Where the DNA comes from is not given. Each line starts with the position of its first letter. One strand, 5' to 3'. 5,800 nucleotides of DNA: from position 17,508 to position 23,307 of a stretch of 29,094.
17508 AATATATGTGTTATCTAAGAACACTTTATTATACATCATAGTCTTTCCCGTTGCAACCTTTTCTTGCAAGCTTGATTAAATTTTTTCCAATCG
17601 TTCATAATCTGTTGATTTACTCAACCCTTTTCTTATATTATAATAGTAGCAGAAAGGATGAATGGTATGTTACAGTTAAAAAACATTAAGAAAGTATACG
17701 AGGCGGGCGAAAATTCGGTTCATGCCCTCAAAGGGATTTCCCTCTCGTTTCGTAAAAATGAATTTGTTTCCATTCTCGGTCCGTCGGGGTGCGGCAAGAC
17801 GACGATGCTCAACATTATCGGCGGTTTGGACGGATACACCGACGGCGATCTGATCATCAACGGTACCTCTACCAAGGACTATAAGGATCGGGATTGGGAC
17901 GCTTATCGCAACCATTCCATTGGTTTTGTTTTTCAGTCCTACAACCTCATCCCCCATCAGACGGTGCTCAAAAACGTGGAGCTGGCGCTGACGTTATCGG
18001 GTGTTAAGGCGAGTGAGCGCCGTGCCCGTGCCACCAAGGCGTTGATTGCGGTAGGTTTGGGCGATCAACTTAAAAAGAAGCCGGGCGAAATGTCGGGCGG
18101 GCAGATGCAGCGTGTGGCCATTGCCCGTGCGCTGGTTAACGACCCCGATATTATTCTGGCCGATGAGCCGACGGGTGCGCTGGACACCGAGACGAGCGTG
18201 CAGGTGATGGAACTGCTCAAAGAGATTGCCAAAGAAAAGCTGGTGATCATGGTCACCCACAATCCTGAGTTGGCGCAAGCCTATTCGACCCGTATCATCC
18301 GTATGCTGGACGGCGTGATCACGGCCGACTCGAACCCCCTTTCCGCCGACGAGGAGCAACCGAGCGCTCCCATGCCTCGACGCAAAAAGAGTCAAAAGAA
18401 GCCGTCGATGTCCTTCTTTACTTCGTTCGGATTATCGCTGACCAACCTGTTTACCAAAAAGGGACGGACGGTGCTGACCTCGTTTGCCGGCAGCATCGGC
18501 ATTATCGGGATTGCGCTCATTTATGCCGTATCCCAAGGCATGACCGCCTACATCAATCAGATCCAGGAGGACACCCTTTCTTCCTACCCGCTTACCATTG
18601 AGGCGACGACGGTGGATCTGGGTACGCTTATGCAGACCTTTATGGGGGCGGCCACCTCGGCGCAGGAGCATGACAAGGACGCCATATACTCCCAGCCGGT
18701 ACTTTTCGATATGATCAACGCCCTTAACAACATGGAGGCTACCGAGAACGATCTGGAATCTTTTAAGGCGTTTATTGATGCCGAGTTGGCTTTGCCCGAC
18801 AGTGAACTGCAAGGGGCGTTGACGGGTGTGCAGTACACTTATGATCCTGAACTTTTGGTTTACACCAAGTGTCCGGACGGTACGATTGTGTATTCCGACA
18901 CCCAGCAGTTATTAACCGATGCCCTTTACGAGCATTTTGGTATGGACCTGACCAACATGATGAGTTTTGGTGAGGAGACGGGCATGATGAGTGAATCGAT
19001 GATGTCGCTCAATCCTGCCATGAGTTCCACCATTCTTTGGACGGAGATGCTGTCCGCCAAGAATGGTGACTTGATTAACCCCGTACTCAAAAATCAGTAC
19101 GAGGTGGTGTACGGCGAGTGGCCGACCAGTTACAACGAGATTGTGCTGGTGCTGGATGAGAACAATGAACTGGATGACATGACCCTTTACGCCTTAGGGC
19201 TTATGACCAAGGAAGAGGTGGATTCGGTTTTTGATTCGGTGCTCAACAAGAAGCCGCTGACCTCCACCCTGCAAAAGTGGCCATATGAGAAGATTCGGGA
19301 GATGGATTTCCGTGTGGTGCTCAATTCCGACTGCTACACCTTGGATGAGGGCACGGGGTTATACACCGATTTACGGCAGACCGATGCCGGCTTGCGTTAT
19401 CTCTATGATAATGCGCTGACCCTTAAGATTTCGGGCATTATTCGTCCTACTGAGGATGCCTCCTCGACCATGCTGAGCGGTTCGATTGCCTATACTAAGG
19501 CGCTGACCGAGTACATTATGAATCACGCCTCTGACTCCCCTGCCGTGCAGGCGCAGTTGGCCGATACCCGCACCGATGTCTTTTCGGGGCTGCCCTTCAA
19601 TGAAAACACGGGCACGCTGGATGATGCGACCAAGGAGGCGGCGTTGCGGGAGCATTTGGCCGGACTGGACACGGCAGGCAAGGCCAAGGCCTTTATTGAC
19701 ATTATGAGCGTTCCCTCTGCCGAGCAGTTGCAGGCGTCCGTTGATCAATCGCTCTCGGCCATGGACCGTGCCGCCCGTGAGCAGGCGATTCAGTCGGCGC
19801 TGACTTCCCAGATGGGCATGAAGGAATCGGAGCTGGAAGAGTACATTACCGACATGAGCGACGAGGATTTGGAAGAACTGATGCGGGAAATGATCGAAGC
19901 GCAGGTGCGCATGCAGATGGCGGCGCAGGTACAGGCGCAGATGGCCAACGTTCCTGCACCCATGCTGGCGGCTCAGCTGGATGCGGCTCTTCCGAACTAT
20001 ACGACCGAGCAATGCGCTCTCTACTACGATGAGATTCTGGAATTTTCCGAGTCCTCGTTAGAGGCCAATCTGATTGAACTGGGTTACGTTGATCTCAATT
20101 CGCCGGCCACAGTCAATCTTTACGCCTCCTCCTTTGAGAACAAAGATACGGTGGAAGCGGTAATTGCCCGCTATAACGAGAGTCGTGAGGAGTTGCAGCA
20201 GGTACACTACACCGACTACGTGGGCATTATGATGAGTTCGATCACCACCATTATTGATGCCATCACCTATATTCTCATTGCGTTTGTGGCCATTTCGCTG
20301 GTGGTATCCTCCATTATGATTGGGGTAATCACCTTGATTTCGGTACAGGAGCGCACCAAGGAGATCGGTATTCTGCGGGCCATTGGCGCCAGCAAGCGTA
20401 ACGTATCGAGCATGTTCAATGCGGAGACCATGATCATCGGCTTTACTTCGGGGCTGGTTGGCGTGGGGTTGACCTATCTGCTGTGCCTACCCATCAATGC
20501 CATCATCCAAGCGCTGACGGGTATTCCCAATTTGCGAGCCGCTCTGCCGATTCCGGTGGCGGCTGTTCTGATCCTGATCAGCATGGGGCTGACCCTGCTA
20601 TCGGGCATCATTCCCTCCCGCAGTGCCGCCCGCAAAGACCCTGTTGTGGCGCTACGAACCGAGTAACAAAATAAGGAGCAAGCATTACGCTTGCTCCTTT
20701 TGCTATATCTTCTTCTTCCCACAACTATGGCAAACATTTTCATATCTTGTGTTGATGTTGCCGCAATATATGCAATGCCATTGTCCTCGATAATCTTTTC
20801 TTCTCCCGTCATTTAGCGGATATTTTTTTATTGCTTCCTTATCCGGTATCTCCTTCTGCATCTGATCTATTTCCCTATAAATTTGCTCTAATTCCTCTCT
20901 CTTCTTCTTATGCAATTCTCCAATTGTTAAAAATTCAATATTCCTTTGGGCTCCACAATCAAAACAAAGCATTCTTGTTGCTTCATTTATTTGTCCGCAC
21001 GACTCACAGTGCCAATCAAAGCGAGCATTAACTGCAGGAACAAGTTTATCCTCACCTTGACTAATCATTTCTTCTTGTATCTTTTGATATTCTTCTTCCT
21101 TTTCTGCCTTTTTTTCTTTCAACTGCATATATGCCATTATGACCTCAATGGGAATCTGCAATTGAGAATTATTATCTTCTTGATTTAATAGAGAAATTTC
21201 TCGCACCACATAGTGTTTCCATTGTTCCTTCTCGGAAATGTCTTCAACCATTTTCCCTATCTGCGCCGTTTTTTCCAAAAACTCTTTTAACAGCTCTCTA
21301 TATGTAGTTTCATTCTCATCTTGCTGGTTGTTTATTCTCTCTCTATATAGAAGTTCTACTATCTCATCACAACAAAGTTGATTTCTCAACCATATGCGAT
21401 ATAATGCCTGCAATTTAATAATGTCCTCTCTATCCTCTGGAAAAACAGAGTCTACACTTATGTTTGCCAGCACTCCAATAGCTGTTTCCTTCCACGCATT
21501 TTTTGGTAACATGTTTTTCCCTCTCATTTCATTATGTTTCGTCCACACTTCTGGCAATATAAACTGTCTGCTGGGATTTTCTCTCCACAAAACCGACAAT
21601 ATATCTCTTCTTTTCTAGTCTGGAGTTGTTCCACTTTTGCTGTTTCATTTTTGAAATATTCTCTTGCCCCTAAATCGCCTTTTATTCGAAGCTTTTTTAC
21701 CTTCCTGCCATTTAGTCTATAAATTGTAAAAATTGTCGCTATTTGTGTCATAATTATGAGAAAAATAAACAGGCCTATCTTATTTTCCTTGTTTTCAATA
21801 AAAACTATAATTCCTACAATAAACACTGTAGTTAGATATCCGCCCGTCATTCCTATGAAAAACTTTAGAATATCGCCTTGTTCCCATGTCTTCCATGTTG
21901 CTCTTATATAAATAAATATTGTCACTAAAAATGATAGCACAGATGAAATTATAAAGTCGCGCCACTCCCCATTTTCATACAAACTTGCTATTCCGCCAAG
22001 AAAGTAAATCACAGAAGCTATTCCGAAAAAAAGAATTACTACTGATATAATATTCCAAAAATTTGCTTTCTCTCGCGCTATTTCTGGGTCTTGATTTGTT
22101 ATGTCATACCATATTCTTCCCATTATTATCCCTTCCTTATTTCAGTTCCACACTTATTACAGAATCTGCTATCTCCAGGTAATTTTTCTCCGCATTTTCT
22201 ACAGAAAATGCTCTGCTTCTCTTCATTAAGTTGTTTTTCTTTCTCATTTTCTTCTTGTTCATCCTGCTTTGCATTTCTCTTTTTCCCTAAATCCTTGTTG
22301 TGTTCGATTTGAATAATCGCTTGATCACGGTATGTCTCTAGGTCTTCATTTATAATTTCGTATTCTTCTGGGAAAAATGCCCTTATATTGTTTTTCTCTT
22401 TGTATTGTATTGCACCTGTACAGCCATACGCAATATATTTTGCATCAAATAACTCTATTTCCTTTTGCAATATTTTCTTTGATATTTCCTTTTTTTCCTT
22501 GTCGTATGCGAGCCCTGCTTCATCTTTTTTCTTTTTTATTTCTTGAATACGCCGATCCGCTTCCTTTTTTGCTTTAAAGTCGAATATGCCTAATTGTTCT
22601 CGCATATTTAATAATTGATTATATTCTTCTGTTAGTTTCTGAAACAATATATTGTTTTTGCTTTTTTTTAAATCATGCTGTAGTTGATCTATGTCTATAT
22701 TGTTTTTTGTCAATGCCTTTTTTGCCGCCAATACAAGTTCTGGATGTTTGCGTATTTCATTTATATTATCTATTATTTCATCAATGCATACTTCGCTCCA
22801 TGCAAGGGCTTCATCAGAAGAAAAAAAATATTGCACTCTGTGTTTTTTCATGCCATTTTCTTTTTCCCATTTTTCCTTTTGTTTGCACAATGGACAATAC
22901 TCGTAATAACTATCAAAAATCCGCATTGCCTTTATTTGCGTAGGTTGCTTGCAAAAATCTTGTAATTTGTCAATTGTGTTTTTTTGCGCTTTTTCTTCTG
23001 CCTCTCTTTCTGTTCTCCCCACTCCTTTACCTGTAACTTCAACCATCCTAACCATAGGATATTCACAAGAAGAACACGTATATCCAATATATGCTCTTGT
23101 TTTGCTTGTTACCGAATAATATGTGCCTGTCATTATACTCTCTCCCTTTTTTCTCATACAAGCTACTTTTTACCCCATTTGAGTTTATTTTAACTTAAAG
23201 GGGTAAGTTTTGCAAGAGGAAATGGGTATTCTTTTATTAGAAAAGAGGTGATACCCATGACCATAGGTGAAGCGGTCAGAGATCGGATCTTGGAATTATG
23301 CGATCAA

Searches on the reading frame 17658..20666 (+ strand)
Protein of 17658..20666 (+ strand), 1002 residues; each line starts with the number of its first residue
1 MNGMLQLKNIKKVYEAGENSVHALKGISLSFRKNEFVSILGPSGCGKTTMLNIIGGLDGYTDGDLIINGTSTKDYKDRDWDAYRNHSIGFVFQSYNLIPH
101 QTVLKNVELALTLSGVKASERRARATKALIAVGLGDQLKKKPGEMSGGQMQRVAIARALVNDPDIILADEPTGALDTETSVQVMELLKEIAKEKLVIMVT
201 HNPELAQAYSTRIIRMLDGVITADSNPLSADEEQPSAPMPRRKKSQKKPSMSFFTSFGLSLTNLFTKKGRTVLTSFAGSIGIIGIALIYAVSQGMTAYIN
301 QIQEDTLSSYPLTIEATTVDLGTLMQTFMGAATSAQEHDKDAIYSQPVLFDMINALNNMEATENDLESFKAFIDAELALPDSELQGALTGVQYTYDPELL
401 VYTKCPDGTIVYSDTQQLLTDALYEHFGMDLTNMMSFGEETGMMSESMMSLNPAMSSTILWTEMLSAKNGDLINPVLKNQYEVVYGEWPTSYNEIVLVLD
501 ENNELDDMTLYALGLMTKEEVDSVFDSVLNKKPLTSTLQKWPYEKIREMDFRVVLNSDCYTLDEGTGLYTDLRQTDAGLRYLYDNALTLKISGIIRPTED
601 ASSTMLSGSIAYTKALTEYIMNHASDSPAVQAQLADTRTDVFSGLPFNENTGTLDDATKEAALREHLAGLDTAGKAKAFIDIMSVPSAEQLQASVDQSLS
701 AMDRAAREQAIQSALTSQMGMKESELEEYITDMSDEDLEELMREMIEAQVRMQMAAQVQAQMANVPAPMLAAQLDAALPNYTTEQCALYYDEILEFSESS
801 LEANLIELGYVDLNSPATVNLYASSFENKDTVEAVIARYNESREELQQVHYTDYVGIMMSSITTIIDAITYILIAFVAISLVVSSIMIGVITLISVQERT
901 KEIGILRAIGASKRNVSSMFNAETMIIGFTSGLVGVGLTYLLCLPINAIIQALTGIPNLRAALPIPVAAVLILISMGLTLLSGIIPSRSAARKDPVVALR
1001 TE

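Call 8: search_protein_families(library=pfam, proteins=[window:17658-20666:+], max_evalue=0.01)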
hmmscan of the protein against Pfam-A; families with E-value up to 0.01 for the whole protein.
window:17658-20666:+ (1002 aa): 6 families
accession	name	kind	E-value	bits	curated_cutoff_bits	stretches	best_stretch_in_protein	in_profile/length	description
PF00005.33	ABC_tran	-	4.5e-33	115.2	25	1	24-172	1-136/137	ABC transporter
PF02687.27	FtsX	-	1.3e-18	67.6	25.5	1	875-995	2-120/120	FtsX-like permease C-terminal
PF03215.21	Rad17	-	0.00053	20.4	23.8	1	22-80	33-92/186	Rad17 P-loop domain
PF02463.25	SMC_N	-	0.0007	19.5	40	0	144-209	136-205/220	RecF/RecN/SMC N terminal domain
PF12290.13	DUF3802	-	0.0042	17.9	26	0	179-225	30-76/111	Protein of unknown function (DUF3802)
PF13304.12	AAA_21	-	0.0087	16.6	27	0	150-205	242-302/304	AAA domain, putative AbiEii toxin, Type IV TA system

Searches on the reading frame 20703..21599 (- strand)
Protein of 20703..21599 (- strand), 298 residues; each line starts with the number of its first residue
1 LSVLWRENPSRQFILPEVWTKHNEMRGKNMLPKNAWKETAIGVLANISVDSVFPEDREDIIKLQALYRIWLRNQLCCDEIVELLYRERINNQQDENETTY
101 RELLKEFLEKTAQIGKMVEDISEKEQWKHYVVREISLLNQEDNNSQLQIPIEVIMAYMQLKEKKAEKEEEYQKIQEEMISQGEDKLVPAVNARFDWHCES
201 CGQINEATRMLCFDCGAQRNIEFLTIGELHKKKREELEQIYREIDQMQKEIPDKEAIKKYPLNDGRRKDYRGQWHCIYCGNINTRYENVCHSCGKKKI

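Call 8: search_protein_families(library=pfam, proteins=[window:20703-21599:-], max_evalue=0.01)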
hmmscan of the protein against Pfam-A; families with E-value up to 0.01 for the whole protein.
window:20703-21599:- (298 aa): 4 families
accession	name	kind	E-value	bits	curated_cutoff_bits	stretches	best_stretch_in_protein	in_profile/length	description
PF00641.23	Zn_ribbon_RanBP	-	3.5e-09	36.2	27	1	195-219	4-28/30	Zn-finger in Ran binding protein and others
PF12773.13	DZR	-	0.0011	19.6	27.3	1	198-294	1-45/45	Double zinc ribbon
PF18912.6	DZR_2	-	0.005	17.1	27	0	275-296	9-30/56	Double zinc ribbon domain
PF25284.1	DUF7874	-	0.0062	17.1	30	0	119-181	11-79/136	Family of unknown function (DUF7874)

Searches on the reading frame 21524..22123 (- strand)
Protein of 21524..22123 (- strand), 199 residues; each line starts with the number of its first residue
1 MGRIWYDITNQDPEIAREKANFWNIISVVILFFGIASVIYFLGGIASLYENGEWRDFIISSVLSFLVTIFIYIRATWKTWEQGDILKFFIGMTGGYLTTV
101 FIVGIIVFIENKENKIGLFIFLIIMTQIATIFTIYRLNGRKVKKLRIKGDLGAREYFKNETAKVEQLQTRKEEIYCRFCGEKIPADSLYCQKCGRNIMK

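Call 8: search_protein_families(library=pfam, proteins=[window:21524-22123:-], max_evalue=0.01)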
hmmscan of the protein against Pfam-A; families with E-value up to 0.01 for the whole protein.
window:21524-22123:- (199 aa): 4 families
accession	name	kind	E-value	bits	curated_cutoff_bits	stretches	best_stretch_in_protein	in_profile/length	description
PF13240.11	Zn_Ribbon_1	-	1.2e-05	25.4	25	1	175-195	1-21/23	zinc-ribbon domain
PF17032.10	Zn_ribbon_15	-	0.0014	19.8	28.9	1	170-194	49-73/73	zinc-ribbon family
PF12773.13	DZR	-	0.0022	18.5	27.3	1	176-197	1-22/45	Double zinc ribbon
PF24463.1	DUF7577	-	0.0029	17.6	28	1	173-196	2-25/27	Domain of unknown function (DUF7577)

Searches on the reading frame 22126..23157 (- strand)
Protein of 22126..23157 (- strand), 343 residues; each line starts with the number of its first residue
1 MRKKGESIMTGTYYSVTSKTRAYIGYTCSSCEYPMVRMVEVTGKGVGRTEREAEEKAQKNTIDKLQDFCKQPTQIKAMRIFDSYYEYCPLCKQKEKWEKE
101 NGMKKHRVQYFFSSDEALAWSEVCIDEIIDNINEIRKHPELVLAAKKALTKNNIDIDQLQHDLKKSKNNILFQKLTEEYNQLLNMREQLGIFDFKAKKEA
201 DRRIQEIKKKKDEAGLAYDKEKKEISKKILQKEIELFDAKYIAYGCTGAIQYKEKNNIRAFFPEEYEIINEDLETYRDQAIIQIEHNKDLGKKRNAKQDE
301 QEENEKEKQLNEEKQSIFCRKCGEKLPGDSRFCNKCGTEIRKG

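Call 8: search_protein_families(library=pfam, proteins=[window:22126-23157:-], max_evalue=0.01)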
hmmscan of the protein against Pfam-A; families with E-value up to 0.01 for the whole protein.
window:22126-23157:- (343 aa): 2 families
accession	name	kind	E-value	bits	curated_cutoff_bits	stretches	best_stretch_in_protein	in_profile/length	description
PF13240.11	Zn_Ribbon_1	-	3.2e-07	30.4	25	1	318-339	1-22/23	zinc-ribbon domain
PF12773.13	DZR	-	0.00015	22.3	27.3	1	319-340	1-22/45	Double zinc ribbon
